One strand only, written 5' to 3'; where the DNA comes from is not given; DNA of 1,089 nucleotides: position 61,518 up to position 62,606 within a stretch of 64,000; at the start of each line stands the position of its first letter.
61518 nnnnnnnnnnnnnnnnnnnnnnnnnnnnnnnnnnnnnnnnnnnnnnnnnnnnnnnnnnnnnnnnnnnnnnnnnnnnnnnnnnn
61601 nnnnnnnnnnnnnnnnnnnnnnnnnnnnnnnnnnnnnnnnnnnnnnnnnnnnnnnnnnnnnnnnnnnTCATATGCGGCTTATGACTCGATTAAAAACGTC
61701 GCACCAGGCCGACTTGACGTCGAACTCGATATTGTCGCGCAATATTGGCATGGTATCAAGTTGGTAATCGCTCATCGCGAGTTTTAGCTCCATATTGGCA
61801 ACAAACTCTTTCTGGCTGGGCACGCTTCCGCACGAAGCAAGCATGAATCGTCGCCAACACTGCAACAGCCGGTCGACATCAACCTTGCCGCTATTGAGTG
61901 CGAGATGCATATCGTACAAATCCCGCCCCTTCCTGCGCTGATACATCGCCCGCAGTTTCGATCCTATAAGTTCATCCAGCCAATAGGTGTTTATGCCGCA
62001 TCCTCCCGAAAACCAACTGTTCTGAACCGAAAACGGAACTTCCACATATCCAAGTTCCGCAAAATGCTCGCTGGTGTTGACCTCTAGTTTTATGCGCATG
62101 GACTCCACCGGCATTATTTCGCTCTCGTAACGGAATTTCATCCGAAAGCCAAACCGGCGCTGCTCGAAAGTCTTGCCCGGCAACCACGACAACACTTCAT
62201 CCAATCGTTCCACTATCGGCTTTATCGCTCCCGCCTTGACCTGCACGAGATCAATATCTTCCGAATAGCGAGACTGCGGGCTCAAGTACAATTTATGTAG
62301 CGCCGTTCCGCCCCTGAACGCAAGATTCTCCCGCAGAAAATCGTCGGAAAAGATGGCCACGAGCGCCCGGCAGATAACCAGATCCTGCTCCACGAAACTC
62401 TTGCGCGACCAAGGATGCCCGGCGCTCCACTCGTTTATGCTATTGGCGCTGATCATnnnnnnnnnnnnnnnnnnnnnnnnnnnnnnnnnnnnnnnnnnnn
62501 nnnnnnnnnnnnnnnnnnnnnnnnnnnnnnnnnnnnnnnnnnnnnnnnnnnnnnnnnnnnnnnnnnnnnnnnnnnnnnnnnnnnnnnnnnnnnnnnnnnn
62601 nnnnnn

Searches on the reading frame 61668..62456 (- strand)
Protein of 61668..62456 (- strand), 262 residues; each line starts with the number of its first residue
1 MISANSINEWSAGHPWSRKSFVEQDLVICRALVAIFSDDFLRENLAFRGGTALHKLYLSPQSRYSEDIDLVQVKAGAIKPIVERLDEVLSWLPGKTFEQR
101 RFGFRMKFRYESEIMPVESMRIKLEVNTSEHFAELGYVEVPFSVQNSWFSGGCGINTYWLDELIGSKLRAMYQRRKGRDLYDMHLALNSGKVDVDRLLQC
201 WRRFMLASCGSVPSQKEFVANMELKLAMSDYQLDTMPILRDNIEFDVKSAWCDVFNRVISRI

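Call 11: find_encoding_contigs(protein=window:61668-62456:-, flank=10000, max_places=10)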
Protein window:61668-62456:- (262 aa): 8 contigs read that carry it; 3 places shown.
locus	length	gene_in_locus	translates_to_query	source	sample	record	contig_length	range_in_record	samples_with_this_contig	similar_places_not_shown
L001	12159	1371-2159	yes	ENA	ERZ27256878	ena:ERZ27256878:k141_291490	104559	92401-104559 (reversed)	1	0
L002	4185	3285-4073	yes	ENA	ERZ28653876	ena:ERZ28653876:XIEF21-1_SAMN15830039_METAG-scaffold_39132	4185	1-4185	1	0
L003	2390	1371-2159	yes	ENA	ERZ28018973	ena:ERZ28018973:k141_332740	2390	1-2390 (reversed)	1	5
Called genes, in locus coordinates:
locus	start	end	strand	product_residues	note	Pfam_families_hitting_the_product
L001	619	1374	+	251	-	PF09407:AbiEi_1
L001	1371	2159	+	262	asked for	PF08843:AbiEii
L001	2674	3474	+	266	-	PF08543:Phos_pyr_kin, PF00294:PfkB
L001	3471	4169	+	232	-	PF00300:His_Phos_1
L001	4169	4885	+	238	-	PF01479:S4, PF00849:PseudoU_synth_2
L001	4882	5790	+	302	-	PF08545:ACP_syn_III, PF08541:ACP_syn_III_C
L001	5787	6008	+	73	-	-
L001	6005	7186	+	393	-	-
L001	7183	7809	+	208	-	PF08659:KR (faint), PF13561:adh_short_C2, PF00106:adh_short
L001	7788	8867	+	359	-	PF01266:DAO (faint), PF13450:NAD_binding_8, PF01593:Amino_oxidase (weak), PF03275:GLF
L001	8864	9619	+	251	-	PF03721:UDPG_MGDP_dh_N (weak), PF00984:UDPG_MGDP_dh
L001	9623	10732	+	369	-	PF13439:Glyco_transf_4, PF13477:Glyco_trans_4_2, PF13579:Glyco_trans_4_4, PF00534:Glycos_transf_1, PF13692:Glyco_trans_1_4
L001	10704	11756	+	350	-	PF00534:Glycos_transf_1, PF13692:Glyco_trans_1_4, PF13524:Glyco_trans_1_2 (weak)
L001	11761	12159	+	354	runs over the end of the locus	PF13524:Glyco_trans_1_2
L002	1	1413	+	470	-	?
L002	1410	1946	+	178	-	-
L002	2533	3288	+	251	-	PF09407:AbiEi_1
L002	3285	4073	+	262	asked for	PF08843:AbiEii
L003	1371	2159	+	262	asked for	PF08843:AbiEii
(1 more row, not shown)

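Call 12: search_protein_families(library=pfam, proteins=[window:61668-62456:-])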
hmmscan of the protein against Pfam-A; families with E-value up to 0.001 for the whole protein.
window:61668-62456:- (262 aa): 1 family
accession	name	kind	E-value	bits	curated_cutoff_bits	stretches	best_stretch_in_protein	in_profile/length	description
PF08843.17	AbiEii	-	3.6e-33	115.9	22.5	1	30-244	1-229/238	Nucleotidyl transferase AbiEii toxin, Type IV TA system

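Call 16: search_protein_families(library=pfam, proteins=[L002:1-1413:+, L002:1410-1946:+], max_evalue=0.1)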
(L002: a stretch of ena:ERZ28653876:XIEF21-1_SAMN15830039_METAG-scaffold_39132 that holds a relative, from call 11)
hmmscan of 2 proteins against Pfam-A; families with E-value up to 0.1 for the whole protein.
L002:1-1413:+ (470 aa): 0 families

L002:1410-1946:+ (178 aa): 1 family
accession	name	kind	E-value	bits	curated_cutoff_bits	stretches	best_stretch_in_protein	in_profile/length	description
PF24024.1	DUF7336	-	0.078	13.3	25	0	145-164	20-36/60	Domain of unknown function (DUF7336)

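Call 17: search_protein_families(library=phrogs, proteins=[L002:1-1413:+, L002:1410-1946:+], max_evalue=0.01)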
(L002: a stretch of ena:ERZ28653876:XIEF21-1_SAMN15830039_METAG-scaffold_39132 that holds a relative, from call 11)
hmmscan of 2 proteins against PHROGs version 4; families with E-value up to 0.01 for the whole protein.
L002:1-1413:+ (470 aa): 2 families
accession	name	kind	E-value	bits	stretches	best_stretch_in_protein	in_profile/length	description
phrog_3022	-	DNA, RNA and nucleotide metabolism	3.7e-52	178.8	1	47-418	342-716/788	DNA primase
phrog_10514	-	DNA, RNA and nucleotide metabolism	7e-15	55.3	1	64-463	341-749/750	DNA primase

L002:1410-1946:+ (178 aa): 1 family
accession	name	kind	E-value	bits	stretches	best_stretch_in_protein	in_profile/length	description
phrog_10284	-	unknown function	0.0051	18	0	137-167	15-45/61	-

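Call 23: find_homologous_proteins(query=L002:1-1413:+)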
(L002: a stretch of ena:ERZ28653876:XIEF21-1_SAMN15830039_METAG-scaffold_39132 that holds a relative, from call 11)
Query L002:1-1413:+ (470 aa): 149 proteins with E <= 0.001 among 8000 candidates; the best 120 are listed.
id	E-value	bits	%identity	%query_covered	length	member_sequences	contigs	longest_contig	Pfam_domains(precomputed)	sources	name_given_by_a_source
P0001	0.0e+0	1031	99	100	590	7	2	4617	-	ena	-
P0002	0.0e+0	1023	99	100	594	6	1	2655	-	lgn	-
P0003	1.6e-79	286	35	96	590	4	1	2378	PF13148.12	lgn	-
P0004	3.5e-79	285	38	88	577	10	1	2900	-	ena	-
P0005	3.8e-78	282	34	96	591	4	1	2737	PF13148.12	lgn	-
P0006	2.2e-77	279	37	97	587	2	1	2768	PF13148.12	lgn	-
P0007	8.3e-74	267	36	98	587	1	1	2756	PF13148.12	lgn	-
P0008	2.0e-72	263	37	94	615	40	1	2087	-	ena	-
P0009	6.9e-69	251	37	88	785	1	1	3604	PF13148.12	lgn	-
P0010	7.2e-66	241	34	82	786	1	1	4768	PF13148.12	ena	-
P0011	7.3e-66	241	34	82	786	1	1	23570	PF13148.12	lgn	-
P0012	1.1e-65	241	34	82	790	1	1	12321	PF13148.12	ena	-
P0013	1.8e-65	240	34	82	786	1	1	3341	PF13148.12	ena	-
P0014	1.9e-65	240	34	82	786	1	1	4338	PF13148.12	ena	-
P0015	1.9e-65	240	34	82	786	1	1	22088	PF13148.12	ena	-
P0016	1.9e-65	240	34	82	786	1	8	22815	PF13148.12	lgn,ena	-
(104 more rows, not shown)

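Call 24: find_encoding_contigs(protein=P0001, flank=10000, max_places=6)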
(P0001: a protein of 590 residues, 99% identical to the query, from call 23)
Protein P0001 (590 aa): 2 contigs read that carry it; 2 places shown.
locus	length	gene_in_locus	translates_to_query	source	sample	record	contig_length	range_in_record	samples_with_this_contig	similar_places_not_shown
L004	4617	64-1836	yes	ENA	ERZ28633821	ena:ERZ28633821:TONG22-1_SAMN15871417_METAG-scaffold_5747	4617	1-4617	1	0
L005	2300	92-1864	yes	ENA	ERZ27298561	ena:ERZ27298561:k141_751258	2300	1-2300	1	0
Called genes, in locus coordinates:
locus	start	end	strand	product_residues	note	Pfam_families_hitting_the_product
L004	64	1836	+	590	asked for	-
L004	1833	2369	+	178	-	-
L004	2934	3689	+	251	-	PF09407:AbiEi_1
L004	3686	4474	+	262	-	PF08843:AbiEii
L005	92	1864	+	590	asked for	-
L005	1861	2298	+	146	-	?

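Call 25: find_encoding_contigs(protein=P0002, flank=10000, max_places=6)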
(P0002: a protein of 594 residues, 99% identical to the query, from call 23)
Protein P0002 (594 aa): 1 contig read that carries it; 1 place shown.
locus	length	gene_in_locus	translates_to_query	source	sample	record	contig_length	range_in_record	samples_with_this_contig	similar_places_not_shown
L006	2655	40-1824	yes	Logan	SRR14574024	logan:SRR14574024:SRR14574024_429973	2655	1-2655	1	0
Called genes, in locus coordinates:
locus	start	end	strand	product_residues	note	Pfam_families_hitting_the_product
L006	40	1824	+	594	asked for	-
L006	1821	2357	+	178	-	-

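Call 29: search_protein_families(library=pfam, proteins=[P0001, P0009, P0016], max_evalue=0.1)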
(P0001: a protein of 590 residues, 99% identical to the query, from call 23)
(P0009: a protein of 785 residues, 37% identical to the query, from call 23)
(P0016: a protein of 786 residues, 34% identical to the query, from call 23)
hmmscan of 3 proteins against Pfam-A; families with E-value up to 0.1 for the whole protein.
P0001 (590 aa): 0 families

P0009 (785 aa): 1 family
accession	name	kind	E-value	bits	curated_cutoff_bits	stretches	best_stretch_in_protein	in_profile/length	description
PF13148.11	DUF3987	-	4.4e-11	43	27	1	528-707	175-358/364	Protein of unknown function (DUF3987)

P0016 (786 aa): 2 families
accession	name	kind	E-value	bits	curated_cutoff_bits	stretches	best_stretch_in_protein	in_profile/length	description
PF13148.11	DUF3987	-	8.3e-09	35.5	27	1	540-710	188-361/364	Protein of unknown function (DUF3987)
PF17316.7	Perilipin_2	-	0.043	13.7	30.1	1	690-782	86-189/253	Perilipin protein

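Call 31: find_related_loci(query=P0001, collection=genome_contigs, flank=10000)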
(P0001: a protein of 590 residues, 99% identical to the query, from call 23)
Query P0001 (590 aa) in genome_contigs; peptide patterns used: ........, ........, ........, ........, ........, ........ (x = any residue, [..] = any of these).
78 stretches matched a pattern, but none encodes a relative of the query by tblastn (E <= 1e-3).

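Call 32: find_related_loci(query=P0001, collection=viral_contigs, flank=10000)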
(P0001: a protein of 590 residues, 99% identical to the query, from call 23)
Query P0001 (590 aa) in viral_contigs; peptide patterns used: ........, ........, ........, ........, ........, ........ (x = any residue, [..] = any of these).
30 stretches matched a pattern, but none encodes a relative of the query by tblastn (E <= 1e-3).

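Call 33: search_dna_similar(query=P0001, collection=phages, mode=protein, max_rows=15)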
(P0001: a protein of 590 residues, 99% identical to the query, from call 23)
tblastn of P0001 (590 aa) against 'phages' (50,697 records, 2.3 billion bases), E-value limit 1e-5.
Records with a match: 227; places in all: 227; records where one place covers at least 80% of the query: 0.
Best place of each record, by identity: <60% 227.
By first word of the organism name: Pseudomonas 77; Vibrio 20; Serratia 19; Xanthomonas 16; Escherichia 15; Stenotrophomonas 9; Acinetobacter 9; Achromobacter 8; Sphingomonas 8; Enterobacteria 7; and 19 more.
By host as written in the record: Pseudomonas aeruginosa 26; Serratia marcescens 16; Pseudomonas aeruginosa PAO1 9; - 8; Pseudomonas syringae 8; Rhodobacter capsulatus YW1 7; Sphingomonas sp. PM2 6; Xanthomonas translucens pv. translucens (DSM 18974) 6; and 79 more.
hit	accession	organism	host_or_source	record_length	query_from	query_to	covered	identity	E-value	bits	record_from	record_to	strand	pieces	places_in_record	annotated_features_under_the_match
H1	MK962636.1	Achromobacter phage vB_AxyS_19-32_Axy19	Achromobacter xylosoxidans I2BC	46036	178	582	69%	27.6%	5e-18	95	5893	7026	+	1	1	putative DNA primase/helicase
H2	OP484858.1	Sinorhizobium phage NV1.1.1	Sinorhizobium meliloti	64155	185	566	65%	25.5%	6e-27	122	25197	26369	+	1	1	hypothetical protein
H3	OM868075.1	Hafnia phage yong3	Hafnia paralvei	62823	169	585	71%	23.4%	4e-14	82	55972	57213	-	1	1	DNA replication licensing factor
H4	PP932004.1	Stenotrophomonas phage vB_SmaS_QH3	Stenotrophomonas maltophilia 3738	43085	168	524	61%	26.5%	6e-17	91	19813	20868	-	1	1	replicative primase/helicase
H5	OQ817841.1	Achromobacter phage shaaii_LB5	Achromobacter sp.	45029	178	497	54%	29.5%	2e-18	96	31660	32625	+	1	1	hypothetical protein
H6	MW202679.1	Caudoviricetes sp.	Manatee Spring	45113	170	506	57%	27.9%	1e-21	106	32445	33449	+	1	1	hypothetical protein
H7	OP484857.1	Sinorhizobium phage AP-16-3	Sinorhizobium meliloti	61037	185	555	63%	25.2%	5e-26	119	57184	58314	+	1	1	hypothetical protein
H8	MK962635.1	Achromobacter phage vB_AxyS_19-32_Axy18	Achromobacter xylosoxidans I2BC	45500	178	497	54%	29.2%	7e-18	94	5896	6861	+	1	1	putative DNA primase/helicase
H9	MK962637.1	Achromobacter phage vB_AxyS_19-32_Axy20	Achromobacter xylosoxidans I2BC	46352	178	497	54%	29.2%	7e-18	94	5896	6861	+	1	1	putative DNA primase/helicase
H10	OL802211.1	Pseudomonas phage vB_Pae_TR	sewage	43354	168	524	61%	26.1%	3e-17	92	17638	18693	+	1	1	replicative primase/helicase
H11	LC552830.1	Pseudomonas phage vB_PaeS-Yazdi-M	Pseudomonas aeruginosa Y15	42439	168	524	61%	26.1%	4e-17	92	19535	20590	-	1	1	replicative primase/helicase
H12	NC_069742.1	Pseudomonas phage vB_PaeS-Yazdi-M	Pseudomonas aeruginosa Y15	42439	168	524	61%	26.1%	4e-17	92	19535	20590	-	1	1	replicative primase/helicase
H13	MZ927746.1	Pseudomonas phage Guyu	Pseudomonas aeruginosa 2072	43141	168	524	61%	26.1%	4e-17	92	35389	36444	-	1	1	putative DNA primase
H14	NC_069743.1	Pseudomonas phage Guyu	Pseudomonas aeruginosa 2072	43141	168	524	61%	26.1%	4e-17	92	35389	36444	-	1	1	putative DNA primase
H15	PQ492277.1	Pseudomonas phage PaCCP1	Pseudomonas aeruginosa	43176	168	524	61%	26.1%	4e-17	92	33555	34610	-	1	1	DNA primase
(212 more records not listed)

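Call 34: search_dna_similar(query=P0001, collection=plasmids, mode=protein, max_rows=15)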
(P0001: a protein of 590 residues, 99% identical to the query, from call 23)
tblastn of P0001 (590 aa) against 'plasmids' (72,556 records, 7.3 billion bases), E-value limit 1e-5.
Records with a match: 1; places in all: 1; records where one place covers at least 80% of the query: 0.
Best place of each record, by identity: <60% 1.
By first word of the organism name: Spartinivicinus 1.
By predicted mobility (MOB-suite, as given by PLSDB): non-mobilizable 1.
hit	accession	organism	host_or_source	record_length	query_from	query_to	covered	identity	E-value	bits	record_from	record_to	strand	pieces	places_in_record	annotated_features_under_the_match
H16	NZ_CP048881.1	Spartinivicinus ruber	-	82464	167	550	65%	23.2%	2e-11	75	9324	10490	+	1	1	bifunctional DNA primase/polymerase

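Call 35: find_related_loci(query=P0001, collection=metagenome_contigs, flank=10000)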
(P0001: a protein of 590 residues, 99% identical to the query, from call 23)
Query P0001 (590 aa) in metagenome_contigs; peptide patterns used: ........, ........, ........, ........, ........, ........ (x = any residue, [..] = any of these).
209 stretches matched a pattern, but none encodes a relative of the query by tblastn (E <= 1e-3).

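Call 36: list_cluster_members(proteins=[P0001, P0002])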
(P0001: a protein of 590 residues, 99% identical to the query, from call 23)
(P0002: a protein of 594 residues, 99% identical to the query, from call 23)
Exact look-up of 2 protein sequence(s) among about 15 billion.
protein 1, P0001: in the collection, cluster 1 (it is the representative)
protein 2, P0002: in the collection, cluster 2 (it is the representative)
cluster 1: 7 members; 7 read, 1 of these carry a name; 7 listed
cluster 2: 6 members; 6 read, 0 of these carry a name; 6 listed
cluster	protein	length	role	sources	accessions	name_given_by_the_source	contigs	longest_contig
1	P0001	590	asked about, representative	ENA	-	-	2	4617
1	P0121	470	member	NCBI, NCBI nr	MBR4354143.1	MAG: hypothetical protein IKP97_02450, partial [Kiritimatiellae bacterium] | hypothetical protein [Kiritimatiellia bacterium]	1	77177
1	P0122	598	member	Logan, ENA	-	-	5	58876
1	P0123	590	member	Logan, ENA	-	-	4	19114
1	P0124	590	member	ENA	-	-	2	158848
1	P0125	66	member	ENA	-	-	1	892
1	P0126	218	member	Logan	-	-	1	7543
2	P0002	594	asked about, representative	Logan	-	-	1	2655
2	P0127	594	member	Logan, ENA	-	-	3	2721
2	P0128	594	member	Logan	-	-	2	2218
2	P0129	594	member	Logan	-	-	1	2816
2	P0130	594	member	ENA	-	-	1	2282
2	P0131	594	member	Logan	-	-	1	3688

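Call 37: find_encoding_contigs(protein=P0124, flank=10000, max_places=4)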
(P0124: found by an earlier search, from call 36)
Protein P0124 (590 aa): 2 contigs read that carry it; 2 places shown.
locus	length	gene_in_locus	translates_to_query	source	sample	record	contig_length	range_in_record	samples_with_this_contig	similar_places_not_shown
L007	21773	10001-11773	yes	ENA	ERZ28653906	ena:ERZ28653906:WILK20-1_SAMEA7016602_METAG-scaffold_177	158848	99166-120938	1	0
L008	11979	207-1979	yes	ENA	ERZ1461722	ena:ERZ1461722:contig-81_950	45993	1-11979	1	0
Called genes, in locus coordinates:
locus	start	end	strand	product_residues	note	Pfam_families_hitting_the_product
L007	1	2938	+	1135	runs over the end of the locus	PF11028:TMEM260_N, PF13428:TPR_14 (faint)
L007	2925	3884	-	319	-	PF00512:HisKA, PF02518:HATPase_c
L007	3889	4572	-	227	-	PF00072:Response_reg, PF00486:Trans_reg_C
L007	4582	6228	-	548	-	PF02690:Na_Pi_cotrans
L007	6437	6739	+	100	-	PF01909:NTP_transf_2, PF18765:Polbeta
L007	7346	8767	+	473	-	PF03062:MBOAT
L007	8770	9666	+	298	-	-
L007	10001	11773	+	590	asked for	-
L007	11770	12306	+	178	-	-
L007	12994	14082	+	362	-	PF13310:Virulence_RhuM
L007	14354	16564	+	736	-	PF13899:Thioredoxin_7, PF13098:Thioredoxin_2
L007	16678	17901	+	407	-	PF13088:BNR_2 (faint), PF13859:BNR_3 (weak), PF02012:BNR (faint)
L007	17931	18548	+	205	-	-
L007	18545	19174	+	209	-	-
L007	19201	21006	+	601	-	PF01411:tRNA-synt_2c, PF07973:tRNA_SAD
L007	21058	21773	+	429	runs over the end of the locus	PF07690:MFS_1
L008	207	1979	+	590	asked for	-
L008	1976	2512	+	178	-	-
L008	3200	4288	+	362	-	PF13310:Virulence_RhuM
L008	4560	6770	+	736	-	PF13899:Thioredoxin_7, PF13098:Thioredoxin_2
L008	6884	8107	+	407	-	PF13088:BNR_2 (faint), PF13859:BNR_3 (weak), PF02012:BNR (faint)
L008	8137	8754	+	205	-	-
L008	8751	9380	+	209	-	-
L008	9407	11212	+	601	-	PF01411:tRNA-synt_2c, PF07973:tRNA_SAD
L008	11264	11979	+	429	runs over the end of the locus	PF07690:MFS_1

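Call 38: find_encoding_contigs(protein=P0122, flank=10000, max_places=5)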
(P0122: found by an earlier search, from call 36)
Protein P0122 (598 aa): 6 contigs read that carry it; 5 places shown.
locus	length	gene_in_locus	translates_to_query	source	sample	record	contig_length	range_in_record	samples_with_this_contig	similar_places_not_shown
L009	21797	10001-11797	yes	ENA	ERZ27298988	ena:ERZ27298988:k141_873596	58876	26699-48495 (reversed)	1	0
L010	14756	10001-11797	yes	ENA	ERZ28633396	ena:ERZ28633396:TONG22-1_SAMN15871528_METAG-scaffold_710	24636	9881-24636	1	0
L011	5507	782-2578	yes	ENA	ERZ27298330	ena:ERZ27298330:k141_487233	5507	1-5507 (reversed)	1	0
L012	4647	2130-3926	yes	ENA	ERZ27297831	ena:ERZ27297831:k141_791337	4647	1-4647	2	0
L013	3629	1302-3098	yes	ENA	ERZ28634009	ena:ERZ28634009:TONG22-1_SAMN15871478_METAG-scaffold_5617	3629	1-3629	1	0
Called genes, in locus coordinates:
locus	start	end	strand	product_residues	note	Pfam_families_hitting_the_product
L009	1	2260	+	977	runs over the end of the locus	PF07517:SecA_DEAD, PF01043:SecA_PP_bind, PF21090:P-loop_SecA, PF07516:SecA_SW, PF02810:SEC-C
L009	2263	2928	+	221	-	PF01128:IspD, PF02348:CTP_transf_3 (weak), PF12804:NTP_transf_3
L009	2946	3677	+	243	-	PF00149:Metallophos, PF12850:Metallophos_2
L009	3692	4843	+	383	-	PF00079:Serpin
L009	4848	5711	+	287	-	PF00483:NTP_transferase, PF12804:NTP_transf_3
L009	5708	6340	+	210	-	-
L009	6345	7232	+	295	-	PF05128:DUF697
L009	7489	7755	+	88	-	-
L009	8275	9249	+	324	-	PF20706:GT4-conflict (weak), PF00534:Glycos_transf_1, PF13692:Glyco_trans_1_4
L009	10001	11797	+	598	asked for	-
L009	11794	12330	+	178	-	-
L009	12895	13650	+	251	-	PF09407:AbiEi_1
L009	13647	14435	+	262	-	PF08843:AbiEii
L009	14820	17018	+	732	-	PF02518:HATPase_c, PF00204:DNA_gyraseB, PF01751:Toprim, PF00986:DNA_gyraseB_C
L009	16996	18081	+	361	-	PF08245:Mur_ligase_M, PF02875:Mur_ligase_C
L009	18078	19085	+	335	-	PF22310:NMB0315_dom_I (faint), PF23472:LysM2_CERK1_LYK3_4_5 (faint), PF23577:LysM_RLK (faint), PF01476:LysM, PF23473:LysM3_LYK4_5 (weak), PF01476:LysM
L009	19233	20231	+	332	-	PF01098:FTSW_RODA_SPOVE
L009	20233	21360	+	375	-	PF13742:tRNA_anti_2, PF01336:tRNA_anti-codon (weak), PF02601:Exonuc_VII_L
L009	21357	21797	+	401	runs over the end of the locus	PF02397:Bac_transf, PF02223:Thymidylate_kin, PF13521:AAA_28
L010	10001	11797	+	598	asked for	-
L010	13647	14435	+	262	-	PF08843:AbiEii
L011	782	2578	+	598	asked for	-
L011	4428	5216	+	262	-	PF08843:AbiEii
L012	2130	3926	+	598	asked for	-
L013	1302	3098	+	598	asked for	-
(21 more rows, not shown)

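Call 45: find_homologous_proteins(query=L002:1410-1946:+)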
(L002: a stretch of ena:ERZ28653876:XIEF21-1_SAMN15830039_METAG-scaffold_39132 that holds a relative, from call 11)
Query L002:1410-1946:+ (178 aa): 1 proteins with E <= 0.001 among 202 candidates.
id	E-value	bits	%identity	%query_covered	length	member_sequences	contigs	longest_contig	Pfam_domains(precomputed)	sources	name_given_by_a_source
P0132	4.9e-111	386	99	100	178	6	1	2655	-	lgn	-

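Call 46: find_encoding_contigs(protein=P0006, flank=10000, max_places=4)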
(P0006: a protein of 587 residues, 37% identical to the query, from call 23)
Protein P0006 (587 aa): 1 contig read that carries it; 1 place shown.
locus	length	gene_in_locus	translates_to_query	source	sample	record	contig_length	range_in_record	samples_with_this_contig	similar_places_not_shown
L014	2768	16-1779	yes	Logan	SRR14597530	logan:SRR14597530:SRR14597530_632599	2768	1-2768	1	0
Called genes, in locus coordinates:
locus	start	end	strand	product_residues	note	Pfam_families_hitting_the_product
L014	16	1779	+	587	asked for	PF13148:DUF3987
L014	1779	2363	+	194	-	-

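Call 47: find_encoding_contigs(protein=P0003, flank=10000, max_places=4)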
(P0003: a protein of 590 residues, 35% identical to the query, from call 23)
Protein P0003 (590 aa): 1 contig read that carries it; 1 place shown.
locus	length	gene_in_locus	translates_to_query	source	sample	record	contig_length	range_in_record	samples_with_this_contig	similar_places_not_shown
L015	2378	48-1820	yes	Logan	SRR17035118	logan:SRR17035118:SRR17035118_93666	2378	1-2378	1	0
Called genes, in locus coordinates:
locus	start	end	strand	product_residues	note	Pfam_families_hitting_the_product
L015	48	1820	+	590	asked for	PF13148:DUF3987 (faint)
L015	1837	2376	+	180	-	?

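Call 48: find_encoding_contigs(protein=P0004, flank=10000, max_places=4)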
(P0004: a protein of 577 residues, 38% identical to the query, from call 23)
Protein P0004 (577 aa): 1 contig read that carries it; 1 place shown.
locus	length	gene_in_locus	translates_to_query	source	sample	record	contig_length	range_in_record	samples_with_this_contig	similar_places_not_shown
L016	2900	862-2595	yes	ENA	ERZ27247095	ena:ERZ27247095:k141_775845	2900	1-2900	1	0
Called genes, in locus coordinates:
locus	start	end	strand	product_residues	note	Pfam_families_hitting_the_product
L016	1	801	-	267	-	?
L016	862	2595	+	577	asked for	-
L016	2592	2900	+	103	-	?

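Call 56: find_related_loci(query=A4, collection=genome_contigs, flank=6000)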
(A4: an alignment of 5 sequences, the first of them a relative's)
Query A4 (590 aa) in genome_contigs; peptide patterns used: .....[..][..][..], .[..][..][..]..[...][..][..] (x = any residue, [..] = any of these).
599 stretches matched a pattern, but none encodes a relative of the query by tblastn (E <= 1e-3).

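Call 71: search_solved_structures(query=P0001, max_evalue=1)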
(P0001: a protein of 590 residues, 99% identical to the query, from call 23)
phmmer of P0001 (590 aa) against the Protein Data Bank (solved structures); distinct sequences matched with E-value up to 1: 1.
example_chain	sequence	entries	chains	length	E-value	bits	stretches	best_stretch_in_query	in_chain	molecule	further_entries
5dn6_H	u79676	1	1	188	0.32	12.8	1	56-157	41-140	ATP synthase subunit delta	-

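Call 72: search_solved_structures(query=P0132, max_evalue=10)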
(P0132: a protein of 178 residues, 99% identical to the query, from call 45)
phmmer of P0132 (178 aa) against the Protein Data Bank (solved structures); distinct sequences matched with E-value up to 10: 0.

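Call 73: search_protein_families(library=ncbifam, proteins=[P0001, P0132, L014:1779-2363:+], max_evalue=0.1)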
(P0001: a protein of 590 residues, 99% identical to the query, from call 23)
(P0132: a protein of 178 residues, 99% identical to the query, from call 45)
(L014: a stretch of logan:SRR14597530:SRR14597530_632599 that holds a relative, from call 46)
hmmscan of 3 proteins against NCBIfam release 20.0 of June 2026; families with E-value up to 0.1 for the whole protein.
P0001 (590 aa): 0 families

P0132 (178 aa): 0 families

L014:1779-2363:+ (194 aa): 0 families

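Call 80: predict_structure(alignment_id=A3)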
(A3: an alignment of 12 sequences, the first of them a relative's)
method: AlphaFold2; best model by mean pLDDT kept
length: 590 residues; sequences in the alignment: 12
mean_pLDDT: 77.8   pTM: 0.58
mean pLDDT of the five models: 77.8, 75.0, 72.1, 72.0, 69.6
residues with pLDDT >= 90: 107; 70-90: 355; 50-70: 82; < 50: 46
segments of 3 or more residues with pLDDT < 50: 1-4, 161-173, 318-337, 412-414
pLDDT, mean of each block of 10 residues (from residue 1): 50 76 87 83 84 85 81 77 73 69 81 85 85 79 81 70 39 66 91 90 92 90 82 89 85 92 81 75 85 68 64 61 42 47 76 84 71 85 74 85 81 50 84 94 88 80 89 94 92 93 82 57 74 82 82 82 81 79 67
secondary structure, 60 per line:
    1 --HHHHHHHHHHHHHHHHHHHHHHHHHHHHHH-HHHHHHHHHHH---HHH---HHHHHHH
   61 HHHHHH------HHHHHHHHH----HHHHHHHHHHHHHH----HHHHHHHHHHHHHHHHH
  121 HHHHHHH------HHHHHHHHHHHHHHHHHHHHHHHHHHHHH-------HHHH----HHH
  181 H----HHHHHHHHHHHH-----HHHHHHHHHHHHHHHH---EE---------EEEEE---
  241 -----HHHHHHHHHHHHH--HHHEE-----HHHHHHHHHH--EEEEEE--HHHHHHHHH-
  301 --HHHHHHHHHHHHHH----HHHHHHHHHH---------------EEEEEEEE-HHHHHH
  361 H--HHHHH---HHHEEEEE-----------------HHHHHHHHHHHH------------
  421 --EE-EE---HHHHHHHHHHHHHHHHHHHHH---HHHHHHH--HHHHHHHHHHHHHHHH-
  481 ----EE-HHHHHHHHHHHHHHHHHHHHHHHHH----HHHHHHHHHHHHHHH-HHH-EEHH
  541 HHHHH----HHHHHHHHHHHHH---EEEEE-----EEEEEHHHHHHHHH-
elements in order: H3-32 H34-44 H54-66 H73-81 H86-99 H104-127 H134-162 H170-173 H178-181 H186-197 H203-218 E233-237 H246-258 H271-280 E283-288 H291-299 H303-316 H321-330 E346-353 H355-361 H364-368 E375-379 H397-408 H431-451 H455-461 H464-479 H488-512 H517-531 H539-545 H550-562 E566-570 E576-580 H581-589
